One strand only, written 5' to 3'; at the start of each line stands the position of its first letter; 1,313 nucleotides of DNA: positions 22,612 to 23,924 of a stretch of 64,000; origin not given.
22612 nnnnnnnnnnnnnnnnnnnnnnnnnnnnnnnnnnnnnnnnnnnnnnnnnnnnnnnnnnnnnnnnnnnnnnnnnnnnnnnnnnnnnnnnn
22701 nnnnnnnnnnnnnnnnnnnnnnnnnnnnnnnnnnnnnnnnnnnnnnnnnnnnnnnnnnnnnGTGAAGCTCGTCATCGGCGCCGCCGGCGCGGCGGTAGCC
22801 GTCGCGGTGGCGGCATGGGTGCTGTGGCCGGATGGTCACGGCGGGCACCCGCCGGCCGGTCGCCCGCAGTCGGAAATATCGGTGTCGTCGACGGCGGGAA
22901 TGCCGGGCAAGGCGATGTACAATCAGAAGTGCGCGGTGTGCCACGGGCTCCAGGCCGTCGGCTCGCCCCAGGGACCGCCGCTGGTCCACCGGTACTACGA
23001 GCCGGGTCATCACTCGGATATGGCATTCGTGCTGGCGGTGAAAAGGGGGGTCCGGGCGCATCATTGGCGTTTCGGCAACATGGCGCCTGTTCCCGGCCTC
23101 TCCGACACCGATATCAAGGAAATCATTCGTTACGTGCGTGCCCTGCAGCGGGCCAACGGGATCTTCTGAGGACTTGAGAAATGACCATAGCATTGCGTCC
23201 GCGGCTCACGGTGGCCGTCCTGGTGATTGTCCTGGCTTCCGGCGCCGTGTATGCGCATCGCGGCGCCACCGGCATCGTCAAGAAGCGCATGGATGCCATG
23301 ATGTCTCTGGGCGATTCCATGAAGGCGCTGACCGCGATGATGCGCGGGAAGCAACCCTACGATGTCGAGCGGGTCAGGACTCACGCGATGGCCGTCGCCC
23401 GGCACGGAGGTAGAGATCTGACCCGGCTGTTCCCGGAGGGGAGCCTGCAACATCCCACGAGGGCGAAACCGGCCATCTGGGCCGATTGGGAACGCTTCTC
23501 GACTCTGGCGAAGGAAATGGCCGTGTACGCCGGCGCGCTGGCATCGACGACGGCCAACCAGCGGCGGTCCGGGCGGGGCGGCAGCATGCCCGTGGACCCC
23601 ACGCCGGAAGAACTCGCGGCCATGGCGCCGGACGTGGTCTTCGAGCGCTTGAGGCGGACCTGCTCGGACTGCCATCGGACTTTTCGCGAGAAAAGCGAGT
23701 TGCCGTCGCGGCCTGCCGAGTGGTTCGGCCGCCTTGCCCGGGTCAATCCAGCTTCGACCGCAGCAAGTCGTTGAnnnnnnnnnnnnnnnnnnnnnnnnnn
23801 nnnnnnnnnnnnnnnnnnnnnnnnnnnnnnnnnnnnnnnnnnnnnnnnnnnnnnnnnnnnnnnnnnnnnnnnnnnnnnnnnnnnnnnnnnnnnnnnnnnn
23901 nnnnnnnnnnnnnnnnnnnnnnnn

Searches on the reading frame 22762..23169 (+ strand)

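Call 17: search_protein_families(library=pfam, proteins=[window:22762-23169:+], max_evalue=0.0001)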
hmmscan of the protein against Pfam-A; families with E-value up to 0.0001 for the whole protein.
window:22762-23169:+ (135 aa): 2 families
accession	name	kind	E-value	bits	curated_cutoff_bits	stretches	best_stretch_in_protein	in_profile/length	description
PF00034.26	Cytochrom_C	-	6.3e-11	43.9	21.3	1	48-128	3-89/90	Cytochrome c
PF13442.11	Cytochrome_CBB3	-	6e-09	36.5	27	1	47-125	4-68/68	Cytochrome C oxidase, cbb3-type, subunit III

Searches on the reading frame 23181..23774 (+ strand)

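Call 17: search_protein_families(library=pfam, proteins=[window:23181-23774:+], max_evalue=0.0001)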
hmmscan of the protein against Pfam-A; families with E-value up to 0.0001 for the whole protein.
window:23181-23774:+ (197 aa): 1 family
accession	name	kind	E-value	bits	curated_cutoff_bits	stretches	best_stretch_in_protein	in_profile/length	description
PF01322.25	Cytochrom_C_2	-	9.1e-23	81.9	26.5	1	32-127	2-97/121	Cytochrome C'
